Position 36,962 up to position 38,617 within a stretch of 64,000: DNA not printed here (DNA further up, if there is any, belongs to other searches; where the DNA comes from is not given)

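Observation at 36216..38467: Cupredoxin plus Cyc2-like fused cytochrome-porin, divergent from an ACIII/haem-copper-oxidase cluster: candidate outer-membrane electron-uptake (Fe(II)-oxidation-type) system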

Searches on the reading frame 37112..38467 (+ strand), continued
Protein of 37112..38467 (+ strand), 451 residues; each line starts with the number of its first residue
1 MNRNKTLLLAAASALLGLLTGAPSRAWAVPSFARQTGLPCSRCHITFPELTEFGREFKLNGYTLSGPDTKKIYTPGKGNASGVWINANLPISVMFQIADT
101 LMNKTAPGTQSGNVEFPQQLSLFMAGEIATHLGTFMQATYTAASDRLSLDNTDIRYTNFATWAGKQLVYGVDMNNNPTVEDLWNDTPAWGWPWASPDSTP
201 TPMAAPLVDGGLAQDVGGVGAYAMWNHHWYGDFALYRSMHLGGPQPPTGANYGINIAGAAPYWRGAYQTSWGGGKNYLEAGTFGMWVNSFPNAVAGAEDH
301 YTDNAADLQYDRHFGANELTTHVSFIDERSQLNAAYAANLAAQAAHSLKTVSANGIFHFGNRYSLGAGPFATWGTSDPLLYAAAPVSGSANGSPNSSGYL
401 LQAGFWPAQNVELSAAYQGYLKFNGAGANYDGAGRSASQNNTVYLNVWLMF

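Call 63: fold_search(model_id=the predicted structure, library=pdb)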
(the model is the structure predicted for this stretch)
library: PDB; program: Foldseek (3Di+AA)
matches with E <= 10: 941; with E <= 0.001: 234
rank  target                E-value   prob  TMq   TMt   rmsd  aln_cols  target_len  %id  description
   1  6ehd                  1.5e-09  1.00  0.44  0.58   8.2       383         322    8  OmpT (in-vitro folded), an outer membrane protein of Vibrio cholerae (released 2018-04-25)
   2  6ehe                  6.4e-09  1.00  0.43  0.61   7.4       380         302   10  OmpTdeltaL8 (loop L8 deletion mutant of OmpT), an outer membrane protein of Vibrio cholerae (released 2018-04-25)
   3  4d65_A                9.8e-09  1.00  0.47  0.59   7.3       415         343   14  Structure of porin Omp-Pst2 from P. stuartii; the asymmetric unit contains a dimer of trimers. (released 2016-03-09)
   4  6ehb_B                1.1e-08  1.00  0.42  0.57   8.3       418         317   10  OmpU, an outer membrane protein, of Vibrio cholerae (released 2018-04-25)
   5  6eus_A                1.3e-08  1.00  0.46  0.57   8.1       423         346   12  Crystal structure of the outer membrane channel DcaP of Acinetobacter baumannii (released 2018-11-14)
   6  6ehb_A                2.0e-08  1.00  0.42  0.57   8.3       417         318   10  OmpU, an outer membrane protein, of Vibrio cholerae (released 2018-04-25)
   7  6ehb_C                2.0e-08  1.00  0.40  0.52   8.8       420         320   10  OmpU, an outer membrane protein, of Vibrio cholerae (released 2018-04-25)
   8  2fgq                  3.7e-08  1.00  0.47  0.61   6.7       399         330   11  High resolution X-ray structure of Omp32 in complex with malate (released 2006-01-31)
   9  4d64_A                4.1e-08  1.00  0.47  0.57   7.6       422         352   13  Structure of porin Omp-Pst1 from P. stuartii; the crystallographic symmetry generates a dimer of trimers. (released 2016-03-09)
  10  8wv0_A                6.2e-08  1.00  0.44  0.56   7.0       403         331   13  Outer membrane porin of Burkholderia pseudomallei (BpsOmp38) (released 2024-10-30)
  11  4azl_B                6.2e-08  1.00  0.41  0.43   9.4       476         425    8  In meso structure of alginate transporter, AlgE, from Pseudomoas aeruginosa, PAO1, crystal form 2. (released 2013-07-03)
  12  5nxn_A                6.6e-08  1.00  0.45  0.56   7.2       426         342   12  Structure of a L5-deletion mutant of Providencia stuartii Omp-Pst1 (released 2018-02-21)
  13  4azl_A                6.6e-08  1.00  0.40  0.42   9.8       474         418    8  In meso structure of alginate transporter, AlgE, from Pseudomoas aeruginosa, PAO1, crystal form 2. (released 2013-07-03)
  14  1e54_A                7.7e-08  1.00  0.46  0.60   7.3       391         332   11  Anion-selective porin from Comamonas acidovorans (released 2001-07-12)
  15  1opf_A                8.6e-08  1.00  0.46  0.58   7.1       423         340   10  THE STRUCTURE OF OMPF PORIN IN A TETRAGONAL CRYSTAL FORM (released 1995-02-07)
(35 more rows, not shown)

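Call 84: get_annotated_region(hit=H9, flank=5000)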
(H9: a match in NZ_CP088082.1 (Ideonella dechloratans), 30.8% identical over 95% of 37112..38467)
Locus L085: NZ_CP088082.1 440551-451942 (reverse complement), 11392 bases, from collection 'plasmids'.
description: Ideonella dechloratans strain CCUG 30977 plasmid unnamed1, complete sequence
organism: Ideonella dechloratans (NCBI taxid 36863)
taxonomy: Bacteria; Pseudomonadota; Betaproteobacteria; Burkholderiales; Sphaerotilaceae; Ideonella; Ideonella dechloratans
host: -; source: Cell culture,Activated sludge, wastewater treatment plant; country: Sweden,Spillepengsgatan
typing (MOB-suite, as given by PLSDB): non-mobilizable
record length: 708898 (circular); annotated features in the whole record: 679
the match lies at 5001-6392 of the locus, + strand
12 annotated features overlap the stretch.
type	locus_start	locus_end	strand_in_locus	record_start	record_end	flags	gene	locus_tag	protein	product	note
CDS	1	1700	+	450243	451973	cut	-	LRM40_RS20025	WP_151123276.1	bifunctional protein-serine/threonine kinase/phosphatase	GO:0006468 - protein phosphorylation [Evidence IEA]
CDS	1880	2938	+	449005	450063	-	-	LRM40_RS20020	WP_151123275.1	ATP-binding cassette domain-containing protein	-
CDS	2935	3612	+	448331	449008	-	-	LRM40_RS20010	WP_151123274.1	methionine ABC transporter permease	GO:0048473 - D-methionine transport [Evidence IEA]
CDS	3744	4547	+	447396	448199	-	-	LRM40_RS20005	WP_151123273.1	MetQ/NlpA family ABC transporter substrate-binding protein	-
CDS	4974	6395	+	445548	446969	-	-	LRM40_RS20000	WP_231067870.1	cytochrome C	-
CDS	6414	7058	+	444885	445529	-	-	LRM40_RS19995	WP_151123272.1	c-type cytochrome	-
CDS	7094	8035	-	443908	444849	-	-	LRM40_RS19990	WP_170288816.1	GGDEF domain-containing protein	-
CDS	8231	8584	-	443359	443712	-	-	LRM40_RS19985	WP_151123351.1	DUF1304 domain-containing protein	-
CDS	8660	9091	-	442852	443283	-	-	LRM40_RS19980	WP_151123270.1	hypothetical protein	-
CDS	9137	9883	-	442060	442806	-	-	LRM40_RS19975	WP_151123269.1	SDR family oxidoreductase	-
CDS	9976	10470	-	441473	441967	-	-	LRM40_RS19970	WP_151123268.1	cupin domain-containing protein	-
CDS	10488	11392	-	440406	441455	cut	-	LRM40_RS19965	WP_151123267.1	nitronate monooxygenase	-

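Call 85: get_annotated_region(hit=H12, flank=5000)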
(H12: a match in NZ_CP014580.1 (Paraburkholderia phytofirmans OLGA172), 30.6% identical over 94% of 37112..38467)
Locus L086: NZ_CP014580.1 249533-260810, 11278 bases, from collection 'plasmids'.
description: Paraburkholderia phytofirmans OLGA172 plasmid pOLGA1, complete sequence
organism: Paraburkholderia phytofirmans OLGA172 (NCBI taxid 1417228)
taxonomy: Bacteria; Pseudomonadota; Betaproteobacteria; Burkholderiales; Burkholderiaceae; Paraburkholderia; Paraburkholderia phytofirmans; Paraburkholderia phytofirmans OLGA172
host: -; source: -; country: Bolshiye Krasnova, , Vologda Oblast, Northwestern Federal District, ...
typing (MOB-suite, as given by PLSDB): non-mobilizable; replicon rep_cluster_186
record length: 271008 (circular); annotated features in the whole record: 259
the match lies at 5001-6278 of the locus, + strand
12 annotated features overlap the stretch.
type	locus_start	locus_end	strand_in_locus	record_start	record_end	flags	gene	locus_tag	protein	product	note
CDS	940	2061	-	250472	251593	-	-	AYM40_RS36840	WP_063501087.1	winged helix-turn-helix domain-containing protein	-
CDS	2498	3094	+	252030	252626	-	-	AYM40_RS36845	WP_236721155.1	c-type cytochrome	-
CDS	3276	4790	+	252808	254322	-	-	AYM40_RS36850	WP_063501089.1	ArsR family transcriptional regulator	GO:0006355 - regulation of DNA-templated transcription [Evidence IEA]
CDS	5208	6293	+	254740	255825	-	-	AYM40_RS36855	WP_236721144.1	cytochrome C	-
CDS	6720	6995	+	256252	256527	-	-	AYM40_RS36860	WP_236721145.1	hypothetical protein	-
CDS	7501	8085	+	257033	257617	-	-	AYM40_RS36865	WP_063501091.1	hemerythrin domain-containing protein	-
CDS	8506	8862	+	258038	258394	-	-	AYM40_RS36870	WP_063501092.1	STAS/SEC14 domain-containing protein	-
CDS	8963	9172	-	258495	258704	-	-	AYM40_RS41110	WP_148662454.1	hypothetical protein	-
CDS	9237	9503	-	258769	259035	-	-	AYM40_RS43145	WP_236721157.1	hypothetical protein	-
CDS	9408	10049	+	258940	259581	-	-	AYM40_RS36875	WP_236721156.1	IS6 family transposase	-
CDS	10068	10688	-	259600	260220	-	-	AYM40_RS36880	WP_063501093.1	hypothetical protein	-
CDS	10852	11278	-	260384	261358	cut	-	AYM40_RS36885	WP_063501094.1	ATP-binding protein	-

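Call 86: find_homologous_proteins(query=L085:4974-6395:+)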
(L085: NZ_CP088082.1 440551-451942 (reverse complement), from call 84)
Query L085:4974-6395:+ (473 aa): 3474 proteins with E <= 0.001 among 8000 candidates; the best 120 are listed.
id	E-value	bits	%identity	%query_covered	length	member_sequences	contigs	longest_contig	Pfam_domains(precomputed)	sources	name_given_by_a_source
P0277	0.0e+0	1081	99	100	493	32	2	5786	-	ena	-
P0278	1.0e-250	851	75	100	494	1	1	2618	-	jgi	-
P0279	4.4e-248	842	76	100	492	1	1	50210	-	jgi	jgi:hypothetical protein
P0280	1.5e-247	840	78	98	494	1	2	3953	-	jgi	jgi:hypothetical protein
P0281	6.1e-246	835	76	97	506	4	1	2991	-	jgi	-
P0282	8.6e-246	834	76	100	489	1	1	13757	-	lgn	-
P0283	1.8e-244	830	75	99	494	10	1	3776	-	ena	-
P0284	8.3e-241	818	73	100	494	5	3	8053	-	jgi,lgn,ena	-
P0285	2.4e-240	817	74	100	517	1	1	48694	-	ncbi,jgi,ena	jgi:hypothetical protein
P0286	3.5e-240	816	75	98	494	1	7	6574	-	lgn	-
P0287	1.5e-239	814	73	100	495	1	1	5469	-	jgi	-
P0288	2.6e-239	813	74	97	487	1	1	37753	-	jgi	jgi:hypothetical protein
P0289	1.2e-238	811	74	97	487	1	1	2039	-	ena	-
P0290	1.4e-237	807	72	100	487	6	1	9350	-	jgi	jgi:hypothetical protein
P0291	3.3e-237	806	74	100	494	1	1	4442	-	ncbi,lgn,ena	-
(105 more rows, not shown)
